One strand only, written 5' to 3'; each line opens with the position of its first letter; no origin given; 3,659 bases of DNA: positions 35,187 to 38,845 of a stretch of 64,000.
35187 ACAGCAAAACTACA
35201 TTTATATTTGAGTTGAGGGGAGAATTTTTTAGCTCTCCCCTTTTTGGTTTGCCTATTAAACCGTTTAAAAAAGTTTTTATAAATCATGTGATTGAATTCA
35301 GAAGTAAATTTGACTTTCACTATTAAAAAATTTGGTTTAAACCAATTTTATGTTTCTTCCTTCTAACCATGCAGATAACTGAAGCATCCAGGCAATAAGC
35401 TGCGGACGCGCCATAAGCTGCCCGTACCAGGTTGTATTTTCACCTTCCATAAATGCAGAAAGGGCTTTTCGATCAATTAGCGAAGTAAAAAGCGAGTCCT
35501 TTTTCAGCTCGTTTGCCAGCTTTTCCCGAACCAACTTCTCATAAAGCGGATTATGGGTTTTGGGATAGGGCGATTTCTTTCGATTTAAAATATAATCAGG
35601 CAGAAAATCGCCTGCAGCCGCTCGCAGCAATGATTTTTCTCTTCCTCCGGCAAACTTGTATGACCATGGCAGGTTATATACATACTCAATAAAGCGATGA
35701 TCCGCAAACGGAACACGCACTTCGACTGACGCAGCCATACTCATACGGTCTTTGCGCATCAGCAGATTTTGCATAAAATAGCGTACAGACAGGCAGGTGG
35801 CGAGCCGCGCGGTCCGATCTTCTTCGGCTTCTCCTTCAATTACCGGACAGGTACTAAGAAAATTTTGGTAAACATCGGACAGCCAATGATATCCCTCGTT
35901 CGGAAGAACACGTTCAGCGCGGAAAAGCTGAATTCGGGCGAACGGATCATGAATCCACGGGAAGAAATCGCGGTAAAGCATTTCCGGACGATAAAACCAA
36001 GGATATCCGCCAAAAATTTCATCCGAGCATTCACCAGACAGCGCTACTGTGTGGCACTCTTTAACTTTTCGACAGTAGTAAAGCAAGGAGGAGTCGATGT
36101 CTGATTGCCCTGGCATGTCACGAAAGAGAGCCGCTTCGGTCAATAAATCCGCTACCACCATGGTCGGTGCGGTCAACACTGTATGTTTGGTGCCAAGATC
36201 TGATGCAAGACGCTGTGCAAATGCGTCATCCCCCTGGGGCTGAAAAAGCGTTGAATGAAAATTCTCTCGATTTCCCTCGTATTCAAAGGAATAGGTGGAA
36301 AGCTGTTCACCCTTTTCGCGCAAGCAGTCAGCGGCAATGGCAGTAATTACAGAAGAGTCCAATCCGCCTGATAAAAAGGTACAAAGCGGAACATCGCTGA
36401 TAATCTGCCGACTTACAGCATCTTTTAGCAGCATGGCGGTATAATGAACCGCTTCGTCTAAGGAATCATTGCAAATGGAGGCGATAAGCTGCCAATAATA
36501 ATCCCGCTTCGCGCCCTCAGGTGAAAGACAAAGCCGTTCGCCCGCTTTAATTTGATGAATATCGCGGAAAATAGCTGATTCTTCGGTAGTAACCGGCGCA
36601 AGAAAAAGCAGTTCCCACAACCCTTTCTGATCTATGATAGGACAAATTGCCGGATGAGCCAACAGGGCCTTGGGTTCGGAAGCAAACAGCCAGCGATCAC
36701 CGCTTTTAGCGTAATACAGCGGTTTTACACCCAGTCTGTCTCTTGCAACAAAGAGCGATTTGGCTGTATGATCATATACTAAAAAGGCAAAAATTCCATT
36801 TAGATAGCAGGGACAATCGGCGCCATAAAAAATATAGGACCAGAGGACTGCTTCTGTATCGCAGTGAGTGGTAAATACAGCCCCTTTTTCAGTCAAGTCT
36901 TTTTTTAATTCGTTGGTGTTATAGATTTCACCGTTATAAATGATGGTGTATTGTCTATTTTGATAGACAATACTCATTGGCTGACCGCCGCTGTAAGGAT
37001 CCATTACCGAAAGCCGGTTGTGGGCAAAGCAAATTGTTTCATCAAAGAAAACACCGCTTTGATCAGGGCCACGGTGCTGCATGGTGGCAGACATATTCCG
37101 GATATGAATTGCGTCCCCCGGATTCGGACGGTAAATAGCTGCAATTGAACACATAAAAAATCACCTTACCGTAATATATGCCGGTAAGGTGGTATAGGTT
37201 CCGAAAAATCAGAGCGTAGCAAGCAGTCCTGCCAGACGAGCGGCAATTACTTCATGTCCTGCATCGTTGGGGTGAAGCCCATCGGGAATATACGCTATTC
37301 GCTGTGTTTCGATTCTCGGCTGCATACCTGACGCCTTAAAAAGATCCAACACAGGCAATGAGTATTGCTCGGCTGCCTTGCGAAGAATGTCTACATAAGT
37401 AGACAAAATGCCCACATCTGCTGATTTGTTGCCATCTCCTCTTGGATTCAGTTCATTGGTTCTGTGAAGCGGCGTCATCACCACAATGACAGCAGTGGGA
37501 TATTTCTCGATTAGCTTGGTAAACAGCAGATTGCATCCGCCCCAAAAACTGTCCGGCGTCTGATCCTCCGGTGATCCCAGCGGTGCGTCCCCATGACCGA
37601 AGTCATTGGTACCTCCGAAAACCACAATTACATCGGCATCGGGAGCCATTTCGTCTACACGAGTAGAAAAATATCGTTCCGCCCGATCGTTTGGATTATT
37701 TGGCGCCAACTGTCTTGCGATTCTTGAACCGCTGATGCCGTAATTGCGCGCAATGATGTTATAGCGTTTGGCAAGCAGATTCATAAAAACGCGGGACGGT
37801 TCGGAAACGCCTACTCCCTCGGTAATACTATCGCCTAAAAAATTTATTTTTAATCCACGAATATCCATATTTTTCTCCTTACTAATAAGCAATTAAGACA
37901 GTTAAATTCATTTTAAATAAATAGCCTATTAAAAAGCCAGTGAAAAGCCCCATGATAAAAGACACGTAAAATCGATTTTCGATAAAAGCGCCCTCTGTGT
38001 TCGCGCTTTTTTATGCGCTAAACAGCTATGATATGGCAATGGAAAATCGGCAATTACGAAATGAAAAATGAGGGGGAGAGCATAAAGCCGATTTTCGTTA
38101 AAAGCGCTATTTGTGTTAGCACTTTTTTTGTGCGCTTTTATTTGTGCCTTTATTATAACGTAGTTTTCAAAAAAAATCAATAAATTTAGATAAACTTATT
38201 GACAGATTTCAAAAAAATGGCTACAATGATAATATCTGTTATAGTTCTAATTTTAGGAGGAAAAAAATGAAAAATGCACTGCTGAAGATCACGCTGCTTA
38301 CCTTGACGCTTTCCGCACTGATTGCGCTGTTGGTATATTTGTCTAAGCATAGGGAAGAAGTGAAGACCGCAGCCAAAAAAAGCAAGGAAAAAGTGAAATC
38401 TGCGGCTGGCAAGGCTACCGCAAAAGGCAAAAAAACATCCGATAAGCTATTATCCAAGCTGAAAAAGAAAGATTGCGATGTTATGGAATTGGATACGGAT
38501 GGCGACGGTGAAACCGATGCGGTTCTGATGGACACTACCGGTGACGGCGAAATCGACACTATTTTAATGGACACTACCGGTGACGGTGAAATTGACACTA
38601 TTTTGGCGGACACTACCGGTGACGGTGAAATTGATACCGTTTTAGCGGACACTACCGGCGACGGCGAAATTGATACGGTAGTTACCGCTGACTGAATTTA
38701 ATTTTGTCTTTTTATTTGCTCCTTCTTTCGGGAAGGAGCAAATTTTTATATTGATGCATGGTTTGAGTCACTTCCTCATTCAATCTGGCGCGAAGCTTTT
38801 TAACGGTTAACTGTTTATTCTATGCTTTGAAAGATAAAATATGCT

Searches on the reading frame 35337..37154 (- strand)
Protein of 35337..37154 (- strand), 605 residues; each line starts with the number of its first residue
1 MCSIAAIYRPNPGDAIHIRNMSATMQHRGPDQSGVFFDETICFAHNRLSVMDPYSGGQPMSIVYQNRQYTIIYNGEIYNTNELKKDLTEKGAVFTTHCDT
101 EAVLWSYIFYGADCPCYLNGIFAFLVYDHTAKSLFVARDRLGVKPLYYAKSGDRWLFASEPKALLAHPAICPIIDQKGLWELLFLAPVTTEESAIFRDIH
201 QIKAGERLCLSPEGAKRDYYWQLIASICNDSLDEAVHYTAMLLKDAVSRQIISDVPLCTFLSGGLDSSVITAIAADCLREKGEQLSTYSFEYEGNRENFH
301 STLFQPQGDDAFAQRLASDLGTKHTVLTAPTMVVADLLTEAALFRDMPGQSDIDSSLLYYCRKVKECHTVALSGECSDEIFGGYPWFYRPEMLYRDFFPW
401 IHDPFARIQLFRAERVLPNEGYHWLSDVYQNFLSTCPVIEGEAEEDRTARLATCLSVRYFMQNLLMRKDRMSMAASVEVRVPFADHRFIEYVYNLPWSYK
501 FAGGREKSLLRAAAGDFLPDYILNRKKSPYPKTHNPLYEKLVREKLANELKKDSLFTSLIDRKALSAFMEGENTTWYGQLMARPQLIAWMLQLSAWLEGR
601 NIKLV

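Call 40: search_protein_families(library=pfam, proteins=[window:35337-37154:-], max_evalue=0.001)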
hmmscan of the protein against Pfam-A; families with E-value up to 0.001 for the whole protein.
window:35337-37154:- (605 aa): 4 families
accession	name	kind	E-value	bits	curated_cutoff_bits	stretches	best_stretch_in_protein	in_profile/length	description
PF00733.27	Asn_synthase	-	1e-79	269.2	21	1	242-598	5-354/354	Asparagine synthase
PF13537.11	GATase_7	-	8.6e-40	136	25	1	45-166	1-123/123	Glutamine amidotransferase domain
PF13522.11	GATase_6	-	1.8e-31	109.3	27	1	30-160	1-130/130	Glutamine amidotransferase domain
PF12481.13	DUF3700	-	2e-05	24.6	27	1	118-164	129-175/228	Aluminium induced protein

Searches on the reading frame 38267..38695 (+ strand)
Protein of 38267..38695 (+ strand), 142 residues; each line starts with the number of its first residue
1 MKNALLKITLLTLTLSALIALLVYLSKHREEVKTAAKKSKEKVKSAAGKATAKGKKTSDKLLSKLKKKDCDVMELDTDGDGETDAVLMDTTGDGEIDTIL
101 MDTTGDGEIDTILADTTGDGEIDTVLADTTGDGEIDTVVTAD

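Call 69: search_protein_families(library=pfam, proteins=[window:38267-38695:+], max_evalue=0.001)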
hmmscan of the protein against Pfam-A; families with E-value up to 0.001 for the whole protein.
window:38267-38695:+ (142 aa): 2 families
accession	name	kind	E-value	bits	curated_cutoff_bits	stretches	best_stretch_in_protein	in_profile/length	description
PF13202.12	EF-hand_5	-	6.5e-06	25.8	25.9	0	101-110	8-17/25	EF hand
PF00036.39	EF-hand_1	-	0.00064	19.5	25.4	0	87-97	8-18/29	EF hand domain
